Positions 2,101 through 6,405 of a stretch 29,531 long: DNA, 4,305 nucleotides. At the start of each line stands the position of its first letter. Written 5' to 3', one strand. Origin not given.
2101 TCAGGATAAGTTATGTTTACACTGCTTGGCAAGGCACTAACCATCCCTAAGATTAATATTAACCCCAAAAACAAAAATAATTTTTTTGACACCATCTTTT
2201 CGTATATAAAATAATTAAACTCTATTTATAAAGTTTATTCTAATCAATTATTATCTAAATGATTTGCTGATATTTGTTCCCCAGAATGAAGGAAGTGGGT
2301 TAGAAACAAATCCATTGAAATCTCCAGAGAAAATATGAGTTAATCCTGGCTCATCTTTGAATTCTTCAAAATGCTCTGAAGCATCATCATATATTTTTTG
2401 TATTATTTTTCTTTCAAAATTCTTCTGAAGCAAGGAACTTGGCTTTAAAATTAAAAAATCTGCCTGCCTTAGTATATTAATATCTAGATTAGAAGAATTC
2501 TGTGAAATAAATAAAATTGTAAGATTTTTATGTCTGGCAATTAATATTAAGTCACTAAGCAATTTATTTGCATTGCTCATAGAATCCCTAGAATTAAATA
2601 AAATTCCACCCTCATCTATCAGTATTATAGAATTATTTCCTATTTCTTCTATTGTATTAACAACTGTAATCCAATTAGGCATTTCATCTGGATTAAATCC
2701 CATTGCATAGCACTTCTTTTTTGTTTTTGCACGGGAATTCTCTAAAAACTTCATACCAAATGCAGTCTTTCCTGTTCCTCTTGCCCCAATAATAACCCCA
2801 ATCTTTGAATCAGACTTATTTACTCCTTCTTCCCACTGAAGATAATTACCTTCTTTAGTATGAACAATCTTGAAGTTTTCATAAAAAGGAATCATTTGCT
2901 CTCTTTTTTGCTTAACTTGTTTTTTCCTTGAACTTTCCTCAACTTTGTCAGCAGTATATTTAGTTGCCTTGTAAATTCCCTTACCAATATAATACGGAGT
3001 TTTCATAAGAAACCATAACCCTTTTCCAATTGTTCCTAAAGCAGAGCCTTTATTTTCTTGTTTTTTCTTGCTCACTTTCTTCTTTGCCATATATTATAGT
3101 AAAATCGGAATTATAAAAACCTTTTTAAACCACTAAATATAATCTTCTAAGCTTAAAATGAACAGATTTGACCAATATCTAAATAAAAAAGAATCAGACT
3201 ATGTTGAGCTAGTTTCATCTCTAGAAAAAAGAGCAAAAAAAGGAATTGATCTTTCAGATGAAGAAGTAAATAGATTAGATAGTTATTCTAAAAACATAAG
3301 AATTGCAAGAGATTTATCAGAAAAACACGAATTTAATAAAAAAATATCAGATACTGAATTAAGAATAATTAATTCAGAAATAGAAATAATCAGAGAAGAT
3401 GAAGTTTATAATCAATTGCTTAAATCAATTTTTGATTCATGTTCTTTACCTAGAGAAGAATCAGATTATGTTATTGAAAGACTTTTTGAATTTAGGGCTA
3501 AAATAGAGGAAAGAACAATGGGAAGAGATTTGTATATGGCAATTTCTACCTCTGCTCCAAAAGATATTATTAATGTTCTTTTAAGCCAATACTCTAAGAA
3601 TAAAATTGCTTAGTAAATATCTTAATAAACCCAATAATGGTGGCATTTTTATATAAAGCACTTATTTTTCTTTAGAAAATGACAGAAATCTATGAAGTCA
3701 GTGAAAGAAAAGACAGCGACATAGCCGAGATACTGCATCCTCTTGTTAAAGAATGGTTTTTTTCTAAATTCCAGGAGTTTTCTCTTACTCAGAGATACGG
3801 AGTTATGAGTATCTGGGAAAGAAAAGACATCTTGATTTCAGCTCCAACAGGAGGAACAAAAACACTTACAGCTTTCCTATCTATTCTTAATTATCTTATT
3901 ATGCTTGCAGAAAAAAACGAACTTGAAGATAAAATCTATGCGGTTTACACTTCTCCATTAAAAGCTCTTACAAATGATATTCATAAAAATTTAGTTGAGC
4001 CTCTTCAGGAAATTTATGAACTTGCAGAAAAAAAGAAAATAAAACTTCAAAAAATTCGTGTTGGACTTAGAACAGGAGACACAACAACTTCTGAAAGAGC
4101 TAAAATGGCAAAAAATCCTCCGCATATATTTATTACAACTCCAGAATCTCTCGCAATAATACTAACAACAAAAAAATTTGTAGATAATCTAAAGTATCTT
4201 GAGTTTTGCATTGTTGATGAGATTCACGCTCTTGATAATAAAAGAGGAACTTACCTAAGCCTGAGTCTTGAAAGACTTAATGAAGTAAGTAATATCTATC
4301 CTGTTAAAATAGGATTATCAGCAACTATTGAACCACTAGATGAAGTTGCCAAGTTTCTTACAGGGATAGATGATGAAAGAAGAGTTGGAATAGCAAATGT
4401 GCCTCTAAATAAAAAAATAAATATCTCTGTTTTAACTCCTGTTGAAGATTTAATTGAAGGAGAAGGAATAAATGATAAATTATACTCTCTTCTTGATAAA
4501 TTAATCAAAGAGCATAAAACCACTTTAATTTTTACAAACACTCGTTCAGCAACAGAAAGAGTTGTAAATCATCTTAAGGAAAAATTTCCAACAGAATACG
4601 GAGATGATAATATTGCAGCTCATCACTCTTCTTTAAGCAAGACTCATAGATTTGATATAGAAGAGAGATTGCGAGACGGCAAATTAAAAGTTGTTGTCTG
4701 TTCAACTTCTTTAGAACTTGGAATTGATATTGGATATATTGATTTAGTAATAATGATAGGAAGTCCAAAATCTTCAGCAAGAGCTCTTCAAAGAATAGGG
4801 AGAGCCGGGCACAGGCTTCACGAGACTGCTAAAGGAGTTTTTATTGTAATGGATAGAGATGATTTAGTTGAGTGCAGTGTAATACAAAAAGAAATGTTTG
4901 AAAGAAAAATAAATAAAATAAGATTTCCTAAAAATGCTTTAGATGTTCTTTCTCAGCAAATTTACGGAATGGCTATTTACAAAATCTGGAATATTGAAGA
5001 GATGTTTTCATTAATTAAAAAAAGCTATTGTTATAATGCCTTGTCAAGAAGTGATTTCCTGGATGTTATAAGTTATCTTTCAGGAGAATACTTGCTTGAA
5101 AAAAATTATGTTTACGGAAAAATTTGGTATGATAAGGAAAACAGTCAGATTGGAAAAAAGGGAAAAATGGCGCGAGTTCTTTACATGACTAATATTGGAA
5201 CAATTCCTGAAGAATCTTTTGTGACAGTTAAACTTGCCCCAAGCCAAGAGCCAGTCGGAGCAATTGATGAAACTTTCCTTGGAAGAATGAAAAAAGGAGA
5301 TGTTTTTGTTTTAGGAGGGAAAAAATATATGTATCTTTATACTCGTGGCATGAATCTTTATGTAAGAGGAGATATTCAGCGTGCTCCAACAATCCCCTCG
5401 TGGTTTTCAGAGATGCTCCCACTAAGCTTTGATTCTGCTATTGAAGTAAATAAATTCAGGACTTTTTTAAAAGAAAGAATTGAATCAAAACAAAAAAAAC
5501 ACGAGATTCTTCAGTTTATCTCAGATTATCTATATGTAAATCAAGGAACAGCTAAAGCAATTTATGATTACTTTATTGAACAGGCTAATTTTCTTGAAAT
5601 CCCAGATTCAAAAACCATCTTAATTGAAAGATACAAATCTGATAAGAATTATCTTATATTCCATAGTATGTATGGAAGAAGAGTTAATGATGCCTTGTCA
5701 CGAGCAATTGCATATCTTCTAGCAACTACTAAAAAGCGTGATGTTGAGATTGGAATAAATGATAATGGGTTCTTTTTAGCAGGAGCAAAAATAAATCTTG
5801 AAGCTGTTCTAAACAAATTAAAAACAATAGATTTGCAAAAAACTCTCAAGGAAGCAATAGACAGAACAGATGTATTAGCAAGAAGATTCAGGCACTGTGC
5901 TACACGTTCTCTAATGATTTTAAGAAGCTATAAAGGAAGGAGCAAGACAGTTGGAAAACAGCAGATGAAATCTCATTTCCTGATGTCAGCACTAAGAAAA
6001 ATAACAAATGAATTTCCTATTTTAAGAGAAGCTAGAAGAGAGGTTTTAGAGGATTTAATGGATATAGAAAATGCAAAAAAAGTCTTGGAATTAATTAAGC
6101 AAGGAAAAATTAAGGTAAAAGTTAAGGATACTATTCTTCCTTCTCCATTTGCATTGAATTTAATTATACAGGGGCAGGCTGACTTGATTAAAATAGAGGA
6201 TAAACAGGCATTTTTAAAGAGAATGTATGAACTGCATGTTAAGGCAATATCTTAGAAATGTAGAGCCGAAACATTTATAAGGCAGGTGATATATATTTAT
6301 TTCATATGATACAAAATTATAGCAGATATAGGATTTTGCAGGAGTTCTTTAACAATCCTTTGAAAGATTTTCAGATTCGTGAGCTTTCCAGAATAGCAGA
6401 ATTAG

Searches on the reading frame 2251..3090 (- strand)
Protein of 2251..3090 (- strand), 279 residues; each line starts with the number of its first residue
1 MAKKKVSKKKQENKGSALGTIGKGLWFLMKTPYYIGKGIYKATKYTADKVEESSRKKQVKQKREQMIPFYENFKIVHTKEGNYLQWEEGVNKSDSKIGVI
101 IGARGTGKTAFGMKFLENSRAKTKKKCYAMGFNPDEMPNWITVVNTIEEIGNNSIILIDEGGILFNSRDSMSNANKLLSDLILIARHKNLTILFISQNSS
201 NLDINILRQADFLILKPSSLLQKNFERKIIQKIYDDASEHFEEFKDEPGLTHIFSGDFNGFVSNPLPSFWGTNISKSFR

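Call 28: search_protein_families(library=pfam, proteins=[window:2251-3090:-], max_evalue=0.01)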
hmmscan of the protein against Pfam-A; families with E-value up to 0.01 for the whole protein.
window:2251-3090:- (279 aa): 5 families
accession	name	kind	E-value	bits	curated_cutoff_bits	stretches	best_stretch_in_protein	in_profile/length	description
PF05707.18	Zot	-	0.00011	22.1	20.3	1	151-207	80-136/197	Zonular occludens toxin (Zot)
PF06745.19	ATPase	-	0.0004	20.3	26.6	0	97-127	21-51/231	KaiC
PF01637.24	ATPase_2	-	0.0012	19.1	33.2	0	88-130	13-55/225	ATPase domain predominantly from Archaea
PF00004.35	AAA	-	0.0037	18.1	21.2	1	100-214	3-127/131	ATPase family associated with various cellular activities (AAA)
PF13173.12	AAA_14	-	0.0064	16.9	27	0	95-160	2-70/129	AAA domain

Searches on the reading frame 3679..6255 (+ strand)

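Call 28: search_protein_families(library=pfam, proteins=[window:3679-6255:+], max_evalue=0.01)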
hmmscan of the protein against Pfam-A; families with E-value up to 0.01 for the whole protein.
window:3679-6255:+ (858 aa): 6 families
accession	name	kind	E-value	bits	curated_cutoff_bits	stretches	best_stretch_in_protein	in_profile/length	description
PF08494.16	DEAD_assoc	-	3.9e-58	196.9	23.5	1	641-825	1-191/191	DEAD/H associated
PF19306.5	WH_Lhr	-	2.1e-33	115.5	27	1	405-564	2-160/168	Large helicase-related protein, winged helix domain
PF00270.35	DEAD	-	4.5e-26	92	26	1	38-219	4-163/167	DEAD/DEAH box helicase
PF00271.37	Helicase_C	-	4.1e-21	75.7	23.5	1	270-377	4-107/110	Helicase conserved C-terminal domain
PF22590.2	Cas3-like_C_2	-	1.4e-07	32.2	27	1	279-376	2-101/106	CRISPR-associated nuclease/helicase Cas3, C-terminal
PF04851.21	ResIII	-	5.2e-07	30.2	22.5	1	47-218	22-163/164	Type III restriction enzyme, res subunit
